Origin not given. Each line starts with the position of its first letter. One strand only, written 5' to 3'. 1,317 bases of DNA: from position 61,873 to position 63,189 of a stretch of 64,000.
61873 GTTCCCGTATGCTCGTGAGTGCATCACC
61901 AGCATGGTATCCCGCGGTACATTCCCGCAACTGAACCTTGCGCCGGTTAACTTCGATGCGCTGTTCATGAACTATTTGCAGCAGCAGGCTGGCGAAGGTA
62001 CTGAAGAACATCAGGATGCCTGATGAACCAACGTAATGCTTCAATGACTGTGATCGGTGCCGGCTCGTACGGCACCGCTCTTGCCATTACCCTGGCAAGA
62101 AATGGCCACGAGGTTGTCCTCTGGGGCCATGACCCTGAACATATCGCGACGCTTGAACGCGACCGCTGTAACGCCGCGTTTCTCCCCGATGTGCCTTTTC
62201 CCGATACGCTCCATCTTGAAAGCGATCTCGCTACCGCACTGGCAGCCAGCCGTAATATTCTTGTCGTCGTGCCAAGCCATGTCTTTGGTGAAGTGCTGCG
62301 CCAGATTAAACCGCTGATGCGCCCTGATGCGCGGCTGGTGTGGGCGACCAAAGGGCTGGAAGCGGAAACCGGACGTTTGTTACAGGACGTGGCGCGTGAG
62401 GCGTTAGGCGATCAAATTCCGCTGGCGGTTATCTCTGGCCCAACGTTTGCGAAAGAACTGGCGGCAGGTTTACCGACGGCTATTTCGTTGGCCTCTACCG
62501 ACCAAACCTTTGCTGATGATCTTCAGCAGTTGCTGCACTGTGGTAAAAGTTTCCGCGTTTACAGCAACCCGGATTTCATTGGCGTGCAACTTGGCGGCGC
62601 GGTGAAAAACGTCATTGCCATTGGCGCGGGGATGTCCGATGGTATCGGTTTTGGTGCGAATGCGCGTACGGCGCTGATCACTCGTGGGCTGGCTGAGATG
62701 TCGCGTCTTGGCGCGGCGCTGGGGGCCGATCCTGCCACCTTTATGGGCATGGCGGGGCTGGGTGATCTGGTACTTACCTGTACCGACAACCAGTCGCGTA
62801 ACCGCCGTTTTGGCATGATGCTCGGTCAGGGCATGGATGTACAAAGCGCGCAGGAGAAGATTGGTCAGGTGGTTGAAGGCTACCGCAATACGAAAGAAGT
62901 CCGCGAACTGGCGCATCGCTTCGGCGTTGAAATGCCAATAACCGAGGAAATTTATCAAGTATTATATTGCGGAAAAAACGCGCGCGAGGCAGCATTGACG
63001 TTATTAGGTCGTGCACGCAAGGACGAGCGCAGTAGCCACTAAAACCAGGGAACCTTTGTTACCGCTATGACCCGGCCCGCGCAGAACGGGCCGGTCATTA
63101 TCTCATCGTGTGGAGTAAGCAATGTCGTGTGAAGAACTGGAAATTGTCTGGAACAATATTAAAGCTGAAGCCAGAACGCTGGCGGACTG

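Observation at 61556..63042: Stop/start overlaps indicating translational coupling (secB-gpsA, waaQ-waaG, ROK kinase-cupin)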

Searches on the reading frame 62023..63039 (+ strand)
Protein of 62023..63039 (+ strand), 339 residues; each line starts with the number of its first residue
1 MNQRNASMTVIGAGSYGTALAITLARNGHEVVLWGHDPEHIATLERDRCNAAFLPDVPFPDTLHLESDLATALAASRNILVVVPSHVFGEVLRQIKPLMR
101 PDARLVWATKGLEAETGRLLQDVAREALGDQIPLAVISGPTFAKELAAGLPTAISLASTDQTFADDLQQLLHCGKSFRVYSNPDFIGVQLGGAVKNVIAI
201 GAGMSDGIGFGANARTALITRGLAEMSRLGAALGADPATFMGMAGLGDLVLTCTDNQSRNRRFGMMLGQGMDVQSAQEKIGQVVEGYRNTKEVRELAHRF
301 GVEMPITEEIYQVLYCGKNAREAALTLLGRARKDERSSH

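Call 78: search_solved_structures(query=window:62023-63039:+, show_alignments=0, max_evalue=1e-20)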
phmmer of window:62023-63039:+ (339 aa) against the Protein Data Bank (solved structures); distinct sequences matched with E-value up to 1e-20: 10.
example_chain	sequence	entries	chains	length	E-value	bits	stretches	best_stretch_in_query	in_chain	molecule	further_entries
3k96_A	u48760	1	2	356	1.4e-101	343.2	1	8-334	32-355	Glycerol-3-phosphate dehydrogenase [NAD(P)+]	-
1z82_A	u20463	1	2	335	1.9e-62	214.6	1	9-335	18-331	glycerol-3-phosphate dehydrogenase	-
1evy_A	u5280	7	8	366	2.8e-59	204.3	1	9-335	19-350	GLYCEROL-3-PHOSPHATE DEHYDROGENASE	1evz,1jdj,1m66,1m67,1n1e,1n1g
1txg_A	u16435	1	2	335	2.4e-29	105.9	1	8-324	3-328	glycerol-3-phosphate dehydrogenase [NAD(P)+]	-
1x0v_A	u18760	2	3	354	3.7e-27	98.7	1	8-321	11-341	Glycerol-3-phosphate dehydrogenase [NAD+], cytoplasmic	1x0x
6e8y_A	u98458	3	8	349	4.2e-27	98.5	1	8-321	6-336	Glycerol-3-phosphate dehydrogenase [NAD(+)], cytoplasmic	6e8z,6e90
6pyp_A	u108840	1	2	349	1.2e-26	97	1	8-321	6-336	Glycerol-3-phosphate dehydrogenase [NAD(+)], cytoplasmic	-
1wpq_A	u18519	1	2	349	2e-26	96.3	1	8-321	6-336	Glycerol-3-phosphate dehydrogenase [NAD+], cytoplasmic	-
2pla_A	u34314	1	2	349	1.5e-23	86.8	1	10-323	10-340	Glycerol-3-phosphate dehydrogenase 1-like protein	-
4fgw_A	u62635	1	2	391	1.3e-22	83.8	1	7-316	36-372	Glycerol-3-phosphate dehydrogenase [NAD(+)] 1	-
